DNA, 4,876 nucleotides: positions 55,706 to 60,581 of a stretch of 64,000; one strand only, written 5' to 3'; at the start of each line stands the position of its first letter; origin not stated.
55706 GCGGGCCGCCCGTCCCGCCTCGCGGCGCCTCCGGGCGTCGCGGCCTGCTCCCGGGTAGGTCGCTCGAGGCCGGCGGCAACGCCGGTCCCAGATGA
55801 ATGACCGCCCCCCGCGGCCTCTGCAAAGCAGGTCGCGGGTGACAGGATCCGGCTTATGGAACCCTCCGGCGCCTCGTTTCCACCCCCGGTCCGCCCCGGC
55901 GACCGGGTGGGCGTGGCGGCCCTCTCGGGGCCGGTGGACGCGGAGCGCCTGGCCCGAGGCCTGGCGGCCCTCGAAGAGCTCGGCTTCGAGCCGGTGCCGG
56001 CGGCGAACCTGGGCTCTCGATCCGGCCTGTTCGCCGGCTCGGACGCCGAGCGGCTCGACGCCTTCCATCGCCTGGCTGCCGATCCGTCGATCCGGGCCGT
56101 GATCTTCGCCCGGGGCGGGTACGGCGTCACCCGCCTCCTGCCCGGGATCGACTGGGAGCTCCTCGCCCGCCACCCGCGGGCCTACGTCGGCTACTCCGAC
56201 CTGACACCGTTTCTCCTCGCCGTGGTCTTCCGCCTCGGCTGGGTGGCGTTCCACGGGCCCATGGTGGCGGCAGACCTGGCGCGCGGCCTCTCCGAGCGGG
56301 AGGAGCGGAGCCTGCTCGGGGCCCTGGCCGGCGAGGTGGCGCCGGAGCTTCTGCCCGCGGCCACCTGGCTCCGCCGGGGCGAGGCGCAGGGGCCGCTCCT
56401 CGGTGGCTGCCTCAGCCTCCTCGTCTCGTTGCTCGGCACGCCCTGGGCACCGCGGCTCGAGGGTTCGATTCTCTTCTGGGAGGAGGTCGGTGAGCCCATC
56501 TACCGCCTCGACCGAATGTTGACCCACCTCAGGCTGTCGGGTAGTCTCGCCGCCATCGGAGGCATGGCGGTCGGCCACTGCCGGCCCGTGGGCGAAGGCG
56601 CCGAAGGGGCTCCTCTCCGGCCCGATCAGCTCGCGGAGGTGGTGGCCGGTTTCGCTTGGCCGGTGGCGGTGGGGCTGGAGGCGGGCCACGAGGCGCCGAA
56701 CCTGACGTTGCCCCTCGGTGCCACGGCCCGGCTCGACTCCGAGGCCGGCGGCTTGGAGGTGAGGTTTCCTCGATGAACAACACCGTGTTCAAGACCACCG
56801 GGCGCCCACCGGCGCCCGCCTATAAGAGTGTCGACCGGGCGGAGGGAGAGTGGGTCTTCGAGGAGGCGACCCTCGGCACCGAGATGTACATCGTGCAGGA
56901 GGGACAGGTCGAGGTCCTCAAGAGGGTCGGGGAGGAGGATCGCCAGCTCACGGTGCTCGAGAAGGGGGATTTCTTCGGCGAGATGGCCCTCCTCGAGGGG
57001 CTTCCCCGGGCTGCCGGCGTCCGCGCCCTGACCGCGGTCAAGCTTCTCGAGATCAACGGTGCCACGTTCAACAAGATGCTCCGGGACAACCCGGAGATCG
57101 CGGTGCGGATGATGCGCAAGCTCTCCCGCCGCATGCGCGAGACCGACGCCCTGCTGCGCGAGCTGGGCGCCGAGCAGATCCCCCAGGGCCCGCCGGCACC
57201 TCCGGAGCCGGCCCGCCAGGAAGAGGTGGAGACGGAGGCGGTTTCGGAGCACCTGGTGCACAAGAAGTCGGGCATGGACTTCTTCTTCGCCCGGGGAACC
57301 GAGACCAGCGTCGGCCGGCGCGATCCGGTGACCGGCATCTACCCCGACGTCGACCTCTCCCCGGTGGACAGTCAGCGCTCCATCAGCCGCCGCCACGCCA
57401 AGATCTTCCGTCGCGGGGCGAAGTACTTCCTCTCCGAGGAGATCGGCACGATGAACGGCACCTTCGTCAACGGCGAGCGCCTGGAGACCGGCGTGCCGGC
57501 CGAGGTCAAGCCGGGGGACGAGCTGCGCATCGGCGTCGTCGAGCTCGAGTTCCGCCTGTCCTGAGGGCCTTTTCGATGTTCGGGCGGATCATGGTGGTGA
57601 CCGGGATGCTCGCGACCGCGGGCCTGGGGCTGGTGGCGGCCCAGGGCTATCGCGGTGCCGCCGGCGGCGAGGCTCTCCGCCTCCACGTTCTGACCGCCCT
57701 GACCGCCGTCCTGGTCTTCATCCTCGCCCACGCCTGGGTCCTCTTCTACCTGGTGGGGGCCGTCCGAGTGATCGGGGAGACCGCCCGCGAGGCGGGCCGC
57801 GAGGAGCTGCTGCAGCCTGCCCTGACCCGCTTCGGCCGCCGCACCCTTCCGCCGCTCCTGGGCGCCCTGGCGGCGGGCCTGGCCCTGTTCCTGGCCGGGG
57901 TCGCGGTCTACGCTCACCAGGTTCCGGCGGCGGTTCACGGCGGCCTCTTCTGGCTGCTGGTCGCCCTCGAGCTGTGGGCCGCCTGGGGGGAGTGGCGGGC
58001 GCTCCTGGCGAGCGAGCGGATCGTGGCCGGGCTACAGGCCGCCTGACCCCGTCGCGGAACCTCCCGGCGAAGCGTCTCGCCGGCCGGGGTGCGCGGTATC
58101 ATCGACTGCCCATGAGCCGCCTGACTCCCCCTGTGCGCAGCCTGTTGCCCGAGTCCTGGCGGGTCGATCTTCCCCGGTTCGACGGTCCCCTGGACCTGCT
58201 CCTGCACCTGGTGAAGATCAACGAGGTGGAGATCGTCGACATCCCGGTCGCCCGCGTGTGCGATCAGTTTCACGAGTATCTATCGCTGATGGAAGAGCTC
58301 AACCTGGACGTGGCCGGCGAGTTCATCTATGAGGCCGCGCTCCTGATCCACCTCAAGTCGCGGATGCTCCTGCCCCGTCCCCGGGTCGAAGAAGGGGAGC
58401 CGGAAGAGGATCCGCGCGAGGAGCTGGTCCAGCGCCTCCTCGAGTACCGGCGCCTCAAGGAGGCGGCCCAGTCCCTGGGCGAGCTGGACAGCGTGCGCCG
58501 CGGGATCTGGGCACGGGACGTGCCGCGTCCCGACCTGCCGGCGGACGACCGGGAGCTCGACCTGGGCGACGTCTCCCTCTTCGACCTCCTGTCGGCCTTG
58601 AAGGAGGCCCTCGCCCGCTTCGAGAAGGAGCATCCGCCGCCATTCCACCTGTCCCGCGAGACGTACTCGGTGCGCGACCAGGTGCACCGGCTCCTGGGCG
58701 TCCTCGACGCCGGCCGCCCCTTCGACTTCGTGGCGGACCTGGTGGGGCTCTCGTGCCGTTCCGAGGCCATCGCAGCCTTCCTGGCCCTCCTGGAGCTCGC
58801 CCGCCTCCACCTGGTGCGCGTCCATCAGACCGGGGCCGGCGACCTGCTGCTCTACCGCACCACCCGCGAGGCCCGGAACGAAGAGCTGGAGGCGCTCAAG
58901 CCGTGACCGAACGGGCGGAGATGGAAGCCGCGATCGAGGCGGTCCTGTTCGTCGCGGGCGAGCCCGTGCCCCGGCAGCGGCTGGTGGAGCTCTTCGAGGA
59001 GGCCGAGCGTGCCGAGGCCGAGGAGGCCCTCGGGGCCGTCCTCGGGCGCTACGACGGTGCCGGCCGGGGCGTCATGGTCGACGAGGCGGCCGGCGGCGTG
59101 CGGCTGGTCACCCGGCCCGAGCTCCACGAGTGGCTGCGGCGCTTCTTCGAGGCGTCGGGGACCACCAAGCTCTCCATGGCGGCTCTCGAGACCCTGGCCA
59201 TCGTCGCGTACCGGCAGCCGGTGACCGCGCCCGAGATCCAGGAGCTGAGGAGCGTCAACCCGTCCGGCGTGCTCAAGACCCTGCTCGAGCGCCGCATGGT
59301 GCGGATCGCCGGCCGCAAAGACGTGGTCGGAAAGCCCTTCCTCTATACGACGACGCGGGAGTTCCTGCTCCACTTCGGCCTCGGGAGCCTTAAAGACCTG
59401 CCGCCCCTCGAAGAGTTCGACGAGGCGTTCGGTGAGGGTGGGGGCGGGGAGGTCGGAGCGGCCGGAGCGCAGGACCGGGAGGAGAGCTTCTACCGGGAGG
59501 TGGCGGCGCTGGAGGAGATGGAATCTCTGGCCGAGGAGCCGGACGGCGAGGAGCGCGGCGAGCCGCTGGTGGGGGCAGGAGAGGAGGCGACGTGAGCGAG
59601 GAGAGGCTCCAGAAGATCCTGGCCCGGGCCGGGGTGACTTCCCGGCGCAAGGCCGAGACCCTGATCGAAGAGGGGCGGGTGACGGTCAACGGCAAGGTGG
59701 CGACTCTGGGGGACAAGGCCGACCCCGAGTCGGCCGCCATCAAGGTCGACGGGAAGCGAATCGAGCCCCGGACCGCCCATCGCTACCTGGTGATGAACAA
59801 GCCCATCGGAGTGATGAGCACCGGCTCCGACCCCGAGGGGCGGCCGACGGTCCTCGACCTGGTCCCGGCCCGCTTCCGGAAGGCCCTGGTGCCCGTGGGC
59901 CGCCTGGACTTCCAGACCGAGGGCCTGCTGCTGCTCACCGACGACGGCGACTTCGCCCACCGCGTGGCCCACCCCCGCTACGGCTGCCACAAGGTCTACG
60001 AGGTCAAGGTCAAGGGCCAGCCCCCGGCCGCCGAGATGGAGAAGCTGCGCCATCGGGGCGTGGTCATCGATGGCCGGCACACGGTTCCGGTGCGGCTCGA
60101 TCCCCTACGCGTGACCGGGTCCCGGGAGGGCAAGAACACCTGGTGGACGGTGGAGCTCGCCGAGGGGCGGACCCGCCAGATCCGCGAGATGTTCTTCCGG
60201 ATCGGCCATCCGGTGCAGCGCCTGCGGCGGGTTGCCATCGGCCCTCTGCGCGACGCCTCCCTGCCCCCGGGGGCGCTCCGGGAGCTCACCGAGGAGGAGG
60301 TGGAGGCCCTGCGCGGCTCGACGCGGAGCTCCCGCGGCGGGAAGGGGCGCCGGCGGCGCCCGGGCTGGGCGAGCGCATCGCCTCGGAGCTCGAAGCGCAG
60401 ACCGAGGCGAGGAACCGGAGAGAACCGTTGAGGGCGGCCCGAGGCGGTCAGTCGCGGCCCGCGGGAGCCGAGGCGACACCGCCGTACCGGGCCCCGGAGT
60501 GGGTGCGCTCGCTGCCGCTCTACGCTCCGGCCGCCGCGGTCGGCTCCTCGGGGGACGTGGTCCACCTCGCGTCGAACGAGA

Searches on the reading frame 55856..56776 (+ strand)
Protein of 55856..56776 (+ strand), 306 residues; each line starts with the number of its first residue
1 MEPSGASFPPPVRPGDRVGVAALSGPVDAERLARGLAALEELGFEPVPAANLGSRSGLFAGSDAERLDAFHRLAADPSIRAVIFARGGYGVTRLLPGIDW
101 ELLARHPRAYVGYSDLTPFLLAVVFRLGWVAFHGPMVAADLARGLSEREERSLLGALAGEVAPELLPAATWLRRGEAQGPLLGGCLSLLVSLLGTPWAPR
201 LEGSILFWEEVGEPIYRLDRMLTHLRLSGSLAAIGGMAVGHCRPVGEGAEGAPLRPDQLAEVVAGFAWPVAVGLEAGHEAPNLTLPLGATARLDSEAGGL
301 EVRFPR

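Call 16: search_protein_families(library=pfam, proteins=[window:55856-56776:+], max_evalue=0.00001)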
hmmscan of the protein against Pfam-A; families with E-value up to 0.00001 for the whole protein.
window:55856-56776:+ (306 aa): 2 families
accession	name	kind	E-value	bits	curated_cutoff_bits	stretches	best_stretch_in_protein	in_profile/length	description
PF02016.21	Peptidase_S66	-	5.5e-33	114.1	25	1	18-134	1-121/121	LD-carboxypeptidase N-terminal domain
PF17676.7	Peptidase_S66C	-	3e-31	109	23.7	1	178-293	1-120/120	LD-carboxypeptidase C-terminal domain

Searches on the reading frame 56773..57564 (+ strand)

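Call 16: search_protein_families(library=pfam, proteins=[window:56773-57564:+], max_evalue=0.00001)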
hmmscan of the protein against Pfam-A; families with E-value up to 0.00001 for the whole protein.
window:56773-57564:+ (263 aa): 3 families
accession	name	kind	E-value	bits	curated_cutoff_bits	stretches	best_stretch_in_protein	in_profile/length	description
PF00027.35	cNMP_binding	-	1.3e-19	70.4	27.5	1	24-106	6-89/89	Cyclic nucleotide-binding domain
PF00498.31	FHA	-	3.5e-13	50.2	20.7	1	179-254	2-67/67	FHA domain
PF16697.10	Yop-YscD_cpl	-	3.3e-06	27.7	33.2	1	174-261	8-91/94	Inner membrane component of T3SS, cytoplasmic domain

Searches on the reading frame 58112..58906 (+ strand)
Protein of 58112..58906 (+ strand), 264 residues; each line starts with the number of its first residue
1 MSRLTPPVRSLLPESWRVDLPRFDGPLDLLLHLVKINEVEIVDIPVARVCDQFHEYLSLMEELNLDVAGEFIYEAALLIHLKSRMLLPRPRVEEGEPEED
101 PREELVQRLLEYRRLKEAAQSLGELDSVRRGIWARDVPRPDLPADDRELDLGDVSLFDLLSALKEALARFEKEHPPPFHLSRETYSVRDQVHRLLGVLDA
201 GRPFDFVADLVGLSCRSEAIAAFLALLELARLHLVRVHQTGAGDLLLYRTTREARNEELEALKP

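Call 16: search_protein_families(library=pfam, proteins=[window:58112-58906:+], max_evalue=0.00001)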
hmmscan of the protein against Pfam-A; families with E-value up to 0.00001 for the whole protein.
window:58112-58906:+ (264 aa): 1 family
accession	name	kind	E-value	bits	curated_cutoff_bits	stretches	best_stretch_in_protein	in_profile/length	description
PF02616.19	SMC_ScpA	-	3.5e-26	93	24.6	1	36-241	4-222/232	Segregation and condensation protein ScpA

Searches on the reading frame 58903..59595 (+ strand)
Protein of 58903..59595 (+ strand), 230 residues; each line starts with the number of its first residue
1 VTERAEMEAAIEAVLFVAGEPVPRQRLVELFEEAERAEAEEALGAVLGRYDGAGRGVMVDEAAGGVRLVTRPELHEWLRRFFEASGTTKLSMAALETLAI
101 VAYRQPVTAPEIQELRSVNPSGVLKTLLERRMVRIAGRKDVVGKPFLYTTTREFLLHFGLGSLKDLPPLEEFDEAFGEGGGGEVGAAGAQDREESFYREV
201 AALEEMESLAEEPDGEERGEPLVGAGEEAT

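Call 17: search_protein_families(library=pfam, proteins=[window:58903-59595:+], max_evalue=0.001)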
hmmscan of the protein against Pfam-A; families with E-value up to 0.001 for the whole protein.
window:58903-59595:+ (230 aa): 1 family
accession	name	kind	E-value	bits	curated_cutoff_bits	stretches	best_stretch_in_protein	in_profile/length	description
PF04079.22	SMC_ScpB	-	3.9e-51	173.2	27.4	1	9-169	1-160/160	Segregation and condensation complex subunit ScpB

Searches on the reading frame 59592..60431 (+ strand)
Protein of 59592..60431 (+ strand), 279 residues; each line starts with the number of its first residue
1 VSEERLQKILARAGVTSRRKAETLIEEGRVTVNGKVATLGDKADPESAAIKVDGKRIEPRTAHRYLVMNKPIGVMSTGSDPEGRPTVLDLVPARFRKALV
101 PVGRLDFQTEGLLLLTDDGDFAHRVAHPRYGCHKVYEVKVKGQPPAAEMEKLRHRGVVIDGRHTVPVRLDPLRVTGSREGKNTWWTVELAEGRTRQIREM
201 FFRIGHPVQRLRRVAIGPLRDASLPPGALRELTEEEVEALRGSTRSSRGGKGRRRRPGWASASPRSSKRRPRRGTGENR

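Call 17: search_protein_families(library=pfam, proteins=[window:59592-60431:+], max_evalue=0.001)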
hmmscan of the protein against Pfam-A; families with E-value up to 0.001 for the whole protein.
window:59592-60431:+ (279 aa): 2 families
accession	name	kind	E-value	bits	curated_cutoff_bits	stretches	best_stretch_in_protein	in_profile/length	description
PF00849.27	PseudoU_synth_2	-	1.4e-20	74.5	26.8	1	65-201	2-150/152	RNA pseudouridylate synthase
PF01479.30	S4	-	4.4e-13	49.2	22.8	1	4-45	1-44/48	S4 domain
